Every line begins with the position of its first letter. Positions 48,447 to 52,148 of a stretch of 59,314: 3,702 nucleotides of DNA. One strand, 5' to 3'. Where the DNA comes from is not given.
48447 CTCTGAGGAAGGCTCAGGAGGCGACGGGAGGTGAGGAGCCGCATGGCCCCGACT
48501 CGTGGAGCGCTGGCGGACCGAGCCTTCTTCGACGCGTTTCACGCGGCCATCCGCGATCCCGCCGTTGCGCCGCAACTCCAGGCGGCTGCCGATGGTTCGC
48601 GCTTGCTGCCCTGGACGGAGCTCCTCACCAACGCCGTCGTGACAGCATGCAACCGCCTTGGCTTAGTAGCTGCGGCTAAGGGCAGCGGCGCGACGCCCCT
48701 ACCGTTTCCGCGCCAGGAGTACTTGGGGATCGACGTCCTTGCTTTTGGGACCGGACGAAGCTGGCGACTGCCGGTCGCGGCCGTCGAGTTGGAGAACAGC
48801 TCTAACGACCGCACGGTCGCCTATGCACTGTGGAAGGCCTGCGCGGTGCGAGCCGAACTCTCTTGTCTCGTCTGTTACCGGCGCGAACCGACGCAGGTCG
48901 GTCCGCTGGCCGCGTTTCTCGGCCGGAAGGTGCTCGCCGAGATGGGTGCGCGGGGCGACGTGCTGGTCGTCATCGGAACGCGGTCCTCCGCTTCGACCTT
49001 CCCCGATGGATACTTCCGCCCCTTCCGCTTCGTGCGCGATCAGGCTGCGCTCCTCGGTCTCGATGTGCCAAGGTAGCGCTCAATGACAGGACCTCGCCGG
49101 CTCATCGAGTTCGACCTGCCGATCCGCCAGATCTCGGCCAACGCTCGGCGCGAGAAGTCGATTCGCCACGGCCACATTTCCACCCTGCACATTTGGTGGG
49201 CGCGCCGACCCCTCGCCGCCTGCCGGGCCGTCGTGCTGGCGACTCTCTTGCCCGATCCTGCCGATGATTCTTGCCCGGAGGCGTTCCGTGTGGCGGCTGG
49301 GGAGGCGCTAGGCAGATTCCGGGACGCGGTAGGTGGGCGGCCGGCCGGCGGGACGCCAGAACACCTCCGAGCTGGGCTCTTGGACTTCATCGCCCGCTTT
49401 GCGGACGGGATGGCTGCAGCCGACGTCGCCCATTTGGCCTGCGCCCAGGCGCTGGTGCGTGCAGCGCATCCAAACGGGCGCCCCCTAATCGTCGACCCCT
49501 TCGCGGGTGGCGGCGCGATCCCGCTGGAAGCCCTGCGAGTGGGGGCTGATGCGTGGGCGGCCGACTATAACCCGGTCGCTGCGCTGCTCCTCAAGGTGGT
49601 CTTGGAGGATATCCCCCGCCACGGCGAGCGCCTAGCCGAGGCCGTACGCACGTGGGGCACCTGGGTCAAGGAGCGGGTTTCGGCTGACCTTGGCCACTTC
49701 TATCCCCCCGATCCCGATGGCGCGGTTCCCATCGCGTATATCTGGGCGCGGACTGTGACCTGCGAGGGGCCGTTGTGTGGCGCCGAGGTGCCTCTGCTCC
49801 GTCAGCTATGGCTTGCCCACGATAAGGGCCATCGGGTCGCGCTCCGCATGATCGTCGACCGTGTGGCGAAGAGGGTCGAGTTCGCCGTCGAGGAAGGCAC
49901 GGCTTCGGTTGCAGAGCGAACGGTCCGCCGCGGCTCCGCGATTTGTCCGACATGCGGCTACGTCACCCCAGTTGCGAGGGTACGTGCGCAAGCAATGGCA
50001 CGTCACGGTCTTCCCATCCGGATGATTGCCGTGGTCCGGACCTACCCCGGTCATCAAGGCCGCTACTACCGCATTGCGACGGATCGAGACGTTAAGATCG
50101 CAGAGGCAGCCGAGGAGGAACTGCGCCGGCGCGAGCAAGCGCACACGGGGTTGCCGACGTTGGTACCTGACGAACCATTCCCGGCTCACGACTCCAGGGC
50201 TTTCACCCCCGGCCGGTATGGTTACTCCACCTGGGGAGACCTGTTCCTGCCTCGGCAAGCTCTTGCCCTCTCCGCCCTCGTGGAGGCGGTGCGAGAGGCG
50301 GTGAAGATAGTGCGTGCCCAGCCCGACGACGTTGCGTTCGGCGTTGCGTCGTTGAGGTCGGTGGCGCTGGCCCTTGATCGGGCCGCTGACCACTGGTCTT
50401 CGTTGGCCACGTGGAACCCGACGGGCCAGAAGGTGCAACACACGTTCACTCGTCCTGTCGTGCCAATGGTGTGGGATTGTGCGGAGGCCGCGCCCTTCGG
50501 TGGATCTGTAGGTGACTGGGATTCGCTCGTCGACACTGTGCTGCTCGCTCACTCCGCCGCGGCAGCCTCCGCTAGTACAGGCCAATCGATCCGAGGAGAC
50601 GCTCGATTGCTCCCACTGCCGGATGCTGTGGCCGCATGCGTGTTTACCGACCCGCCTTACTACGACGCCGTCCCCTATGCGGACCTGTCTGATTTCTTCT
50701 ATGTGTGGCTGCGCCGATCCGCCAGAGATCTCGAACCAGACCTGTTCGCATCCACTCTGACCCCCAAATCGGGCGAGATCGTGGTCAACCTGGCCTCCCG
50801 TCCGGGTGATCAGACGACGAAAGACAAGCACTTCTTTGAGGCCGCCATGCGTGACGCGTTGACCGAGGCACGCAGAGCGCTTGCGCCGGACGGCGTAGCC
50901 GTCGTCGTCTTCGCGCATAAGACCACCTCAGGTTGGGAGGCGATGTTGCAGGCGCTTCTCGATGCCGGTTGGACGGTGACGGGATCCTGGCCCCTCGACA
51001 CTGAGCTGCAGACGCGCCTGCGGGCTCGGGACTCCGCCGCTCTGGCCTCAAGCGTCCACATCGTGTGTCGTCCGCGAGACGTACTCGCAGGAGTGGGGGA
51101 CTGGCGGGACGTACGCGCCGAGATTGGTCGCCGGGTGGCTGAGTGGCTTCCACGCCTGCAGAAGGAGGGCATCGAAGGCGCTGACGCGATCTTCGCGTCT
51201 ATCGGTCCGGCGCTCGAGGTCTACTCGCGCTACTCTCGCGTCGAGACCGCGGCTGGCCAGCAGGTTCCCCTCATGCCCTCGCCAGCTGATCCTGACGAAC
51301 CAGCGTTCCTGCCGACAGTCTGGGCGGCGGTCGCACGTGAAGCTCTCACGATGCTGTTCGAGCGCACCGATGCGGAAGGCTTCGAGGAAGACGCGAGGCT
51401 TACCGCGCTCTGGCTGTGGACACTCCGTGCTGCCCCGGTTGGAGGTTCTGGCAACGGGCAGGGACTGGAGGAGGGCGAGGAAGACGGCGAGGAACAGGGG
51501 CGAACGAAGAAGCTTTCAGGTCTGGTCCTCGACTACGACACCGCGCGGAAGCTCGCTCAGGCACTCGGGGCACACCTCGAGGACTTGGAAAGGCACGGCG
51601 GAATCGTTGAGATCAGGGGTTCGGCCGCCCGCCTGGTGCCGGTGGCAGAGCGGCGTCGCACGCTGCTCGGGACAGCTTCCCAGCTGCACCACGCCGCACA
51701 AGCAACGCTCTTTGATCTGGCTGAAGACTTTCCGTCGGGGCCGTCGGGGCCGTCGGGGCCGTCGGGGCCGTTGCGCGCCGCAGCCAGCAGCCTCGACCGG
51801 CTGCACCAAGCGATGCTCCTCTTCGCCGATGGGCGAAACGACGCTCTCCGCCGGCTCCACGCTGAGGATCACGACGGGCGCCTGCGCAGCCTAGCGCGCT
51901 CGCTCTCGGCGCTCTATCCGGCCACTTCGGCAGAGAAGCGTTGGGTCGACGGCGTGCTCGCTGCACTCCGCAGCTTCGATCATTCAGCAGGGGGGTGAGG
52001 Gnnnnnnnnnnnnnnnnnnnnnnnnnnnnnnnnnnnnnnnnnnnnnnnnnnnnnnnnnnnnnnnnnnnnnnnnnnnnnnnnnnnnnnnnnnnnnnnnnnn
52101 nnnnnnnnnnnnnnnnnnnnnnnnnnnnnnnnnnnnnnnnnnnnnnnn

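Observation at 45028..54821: Tightly coupled helicase(DUF3883) - small protein - DUF1156 methyltransferase - DUF499 ATPase operon: BREX-like logic without PglZ or a canonical endonuclease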

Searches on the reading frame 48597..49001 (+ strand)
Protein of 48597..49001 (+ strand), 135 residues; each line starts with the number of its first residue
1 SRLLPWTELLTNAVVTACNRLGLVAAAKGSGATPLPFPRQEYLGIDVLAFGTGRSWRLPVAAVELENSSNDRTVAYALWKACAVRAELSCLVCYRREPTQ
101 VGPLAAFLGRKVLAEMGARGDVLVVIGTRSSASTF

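Call 76: predict_structure(alignment_id=A4)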
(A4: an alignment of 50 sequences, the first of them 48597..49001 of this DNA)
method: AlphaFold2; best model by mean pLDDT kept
length: 135 residues; sequences in the alignment: 50
mean_pLDDT: 90.8   pTM: 0.85
mean pLDDT of the five models: 90.8, 89.3, 89.0, 89.0, 88.1
residues with pLDDT >= 90: 101; 70-90: 25; 50-70: 6; < 50: 3
segments of 3 or more residues with pLDDT < 50: 1-3
pLDDT, mean of each block of 10 residues (from residue 1): 69 95 94 90 94 94 96 98 97 93 97 90 90 59
secondary structure, 60 per line:
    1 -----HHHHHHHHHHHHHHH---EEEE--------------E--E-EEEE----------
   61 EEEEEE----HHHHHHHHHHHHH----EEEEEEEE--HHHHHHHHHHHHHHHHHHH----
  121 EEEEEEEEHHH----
elements in order: H6-20 E24-27 E47-50 E61-66 H71-83 E88-95 H98-116 E121-128

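Call 79: fold_search(model_id=the predicted structure, library=pdb)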
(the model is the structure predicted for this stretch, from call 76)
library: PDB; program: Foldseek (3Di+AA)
matches with E <= 10: 838; with E <= 0.001: 0
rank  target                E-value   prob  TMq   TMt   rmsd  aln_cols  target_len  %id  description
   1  9nzh_A                1.1e-01  0.91  0.38  0.38   3.3        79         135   15  Crystal Structure of Amylin-NHO-18 binder complex (released 2025-05-14)
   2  5ahw_D                2.3e-01  0.51  0.33  0.35   4.2        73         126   16  Crystal structure of universal stress protein MSMEG_3811 in complex with cAMP (released 2015-04-01)
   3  2bo4_A                2.4e-01  0.54  0.30  0.13   4.1        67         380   18  Dissection of mannosylglycerate synthase: an archetypal mannosyltransferase (released 2005-06-06)
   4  1i94_K                2.6e-01  0.18  0.24  0.25   4.5        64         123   12  CRYSTAL STRUCTURES OF THE SMALL RIBOSOMAL SUBUNIT WITH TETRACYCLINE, EDEINE AND IF3 (released 2001-04-12)
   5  5xfa_E                2.8e-01  0.38  0.30  0.09   5.3        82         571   16  Crystal structure of NAD+-reducing [NiFe]-hydrogenase in the H2-reduced state (released 2017-08-23)
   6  9gyg_A                3.2e-01  0.63  0.35  0.12   3.6        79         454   19  The structure of ornithine decarboxylase from Leishmania infantum in complex with PLP (released 2025-10-15)
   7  1njj_A                3.6e-01  0.63  0.36  0.15   3.9        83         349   13  Crystal structure determination of T. brucei ornithine decarboxylase bound to D-ornithine and to G418 (released 2003-08-26)
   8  1szr_C                3.6e-01  0.54  0.32  0.14   4.1        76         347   14  A Dimer interface mutant of ornithine decarboxylase reveals structure of gem diamine intermediate (released 2004-10-26)
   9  8izp                  3.6e-01  0.13  0.19  0.03   5.9        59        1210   12  Multidrug resistance-associated protein 3 (released 2024-04-10)
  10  6z5u_K                3.8e-01  0.30  0.27  0.16   4.3        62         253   21  Cryo-EM structure of the A. baumannii MlaBDEF complex bound to APPNHP (released 2021-05-05)
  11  2y4l_B                3.8e-01  0.28  0.27  0.12   4.4        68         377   19  MANNOSYLGLYCERATE SYNTHASE IN COMPLEX WITH Manganese and GDP (released 2011-02-02)
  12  3js3_A                4.1e-01  0.44  0.31  0.19   4.2        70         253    8  Crystal structure of type I 3-dehydroquinate dehydratase (aroD) from Clostridium difficile with covalent reaction inte (released 2009-09-22)
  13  2y4j_B                4.4e-01  0.41  0.30  0.13   4.0        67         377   18  MANNOSYLGLYCERATE SYNTHASE IN COMPLEX WITH LACTATE (released 2011-02-02)
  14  1njj_B                4.7e-01  0.57  0.36  0.15   3.9        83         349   13  Crystal structure determination of T. brucei ornithine decarboxylase bound to D-ornithine and to G418 (released 2003-08-26)
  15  1njj_D                4.7e-01  0.57  0.36  0.15   3.7        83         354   12  Crystal structure determination of T. brucei ornithine decarboxylase bound to D-ornithine and to G418 (released 2003-08-26)
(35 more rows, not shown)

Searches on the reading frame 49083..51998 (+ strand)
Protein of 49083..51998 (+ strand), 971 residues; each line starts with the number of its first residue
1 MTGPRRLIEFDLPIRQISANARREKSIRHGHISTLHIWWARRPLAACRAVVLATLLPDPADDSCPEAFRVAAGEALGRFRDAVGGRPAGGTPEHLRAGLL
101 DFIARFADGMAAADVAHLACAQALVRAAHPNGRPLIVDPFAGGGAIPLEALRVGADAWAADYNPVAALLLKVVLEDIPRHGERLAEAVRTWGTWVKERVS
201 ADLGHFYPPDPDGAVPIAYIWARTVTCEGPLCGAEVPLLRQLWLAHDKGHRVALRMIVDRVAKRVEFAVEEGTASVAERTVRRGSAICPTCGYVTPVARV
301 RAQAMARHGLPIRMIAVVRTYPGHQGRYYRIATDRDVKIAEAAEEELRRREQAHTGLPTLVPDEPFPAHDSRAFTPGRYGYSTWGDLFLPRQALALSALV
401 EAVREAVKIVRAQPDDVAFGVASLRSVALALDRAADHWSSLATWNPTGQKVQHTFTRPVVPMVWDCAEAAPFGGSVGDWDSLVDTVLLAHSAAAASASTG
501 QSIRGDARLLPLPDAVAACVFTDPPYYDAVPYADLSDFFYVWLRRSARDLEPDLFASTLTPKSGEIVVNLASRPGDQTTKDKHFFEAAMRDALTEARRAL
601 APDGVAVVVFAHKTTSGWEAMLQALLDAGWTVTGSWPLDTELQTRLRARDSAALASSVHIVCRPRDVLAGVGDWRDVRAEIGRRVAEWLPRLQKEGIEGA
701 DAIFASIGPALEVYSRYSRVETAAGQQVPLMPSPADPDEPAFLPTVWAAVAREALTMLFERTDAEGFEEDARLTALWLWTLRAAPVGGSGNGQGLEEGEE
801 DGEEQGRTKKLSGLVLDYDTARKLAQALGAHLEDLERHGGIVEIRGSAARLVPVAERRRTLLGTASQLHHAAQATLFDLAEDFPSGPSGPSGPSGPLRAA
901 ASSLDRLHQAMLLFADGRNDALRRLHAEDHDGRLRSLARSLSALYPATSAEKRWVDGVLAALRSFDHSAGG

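Call 3: search_protein_families(library=pfam, proteins=[window:49083-51998:+], max_evalue=0.01)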
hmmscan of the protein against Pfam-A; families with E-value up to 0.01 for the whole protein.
window:49083-51998:+ (971 aa): 4 families
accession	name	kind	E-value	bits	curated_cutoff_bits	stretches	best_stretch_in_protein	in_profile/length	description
PF06634.17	DUF1156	-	1.1e-23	83.6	24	1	12-61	2-52/73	Protein of unknown function (DUF1156)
PF01170.24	UPF0020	-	0.00025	21.2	22.3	1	121-158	17-54/197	RMKL-like, methyltransferase domain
PF02086.21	MethyltransfD12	-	0.00058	20.1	22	1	132-179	20-67/253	D12 class N6 adenine-specific DNA methyltransferase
PF01555.25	N6_N4_Mtase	-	0.0042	17.5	26.7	0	519-631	3-73/221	DNA methylase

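Call 4: search_protein_families(library=padloc, proteins=[window:49083-51998:+], max_evalue=0.01)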
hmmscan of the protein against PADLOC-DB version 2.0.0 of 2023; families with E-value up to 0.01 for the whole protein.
window:49083-51998:+ (971 aa): 14 families
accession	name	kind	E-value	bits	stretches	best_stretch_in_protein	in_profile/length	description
PDLC00661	HmaB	-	4.8e-121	403.3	3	184-728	219-792/973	DNA-adenine methylase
PDLC00660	HmaB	-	6.5e-121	402.9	3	183-728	217-792/967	DNA-adenine methylase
PDLC03233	MTase_II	-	4e-53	179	2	123-668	112-651/731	Type II methyltransferase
PDLC03352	MTase_II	-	4.2e-44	148.7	4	360-552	392-601/1023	Type II methyltransferase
PDLC02189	DUF1156_MTase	-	2.8e-34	116.5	3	361-668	419-682/944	-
PDLC03314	MTase_II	-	1.9e-20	70.6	2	521-667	551-681/944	Type II methyltransferase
PDLC03319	MTase_II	-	1.1e-09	35.7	1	501-629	276-387/503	Type II methyltransferase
PDLC03312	MTase_II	-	7.1e-09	31.9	1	503-628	513-624/1344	Type II methyltransferase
PDLC03367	MTase_II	-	6e-08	29.5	1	519-630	348-442/633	Type II methyltransferase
PDLC04134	mad2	-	1.9e-07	28.3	2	503-632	344-420/492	mads_2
PDLC02541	PglX|PglXI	-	6.3e-07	25.9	1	378-641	373-599/919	PglXI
PDLC03380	MTase_II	-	3.1e-05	21.3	1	506-555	252-301/393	Type II methyltransferase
PDLC03325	MTase_II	-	7.7e-05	19.6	0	135-210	94-167/426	Type II methyltransferase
PDLC03322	MTase_II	-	0.00091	16.2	1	134-173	66-105/446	Type II methyltransferase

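Call 50: search_protein_families(library=ncbifam, proteins=[window:49083-51995:+], max_evalue=0.1)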
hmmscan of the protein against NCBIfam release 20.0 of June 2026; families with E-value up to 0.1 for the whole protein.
window:49083-51995:+ (971 aa): 3 families
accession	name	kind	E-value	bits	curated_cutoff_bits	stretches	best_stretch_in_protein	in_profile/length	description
NF042963.1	DUF1156_antiphage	equivalog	3.7e-50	171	1000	3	324-722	404-769/960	anti-phage-associated DUF1156 domain-containing protein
TIGR01177.1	TIGR01177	hypoth_equivalog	0.008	15.5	316.55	0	121-162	171-212/330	TIGR01177 family methyltransferase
NF045640.1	AspGlyoxATaseBhcA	equivalog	0.045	12.7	650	0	583-632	33-82/395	L-aspartate--glyoxylate aminotransferase BhcA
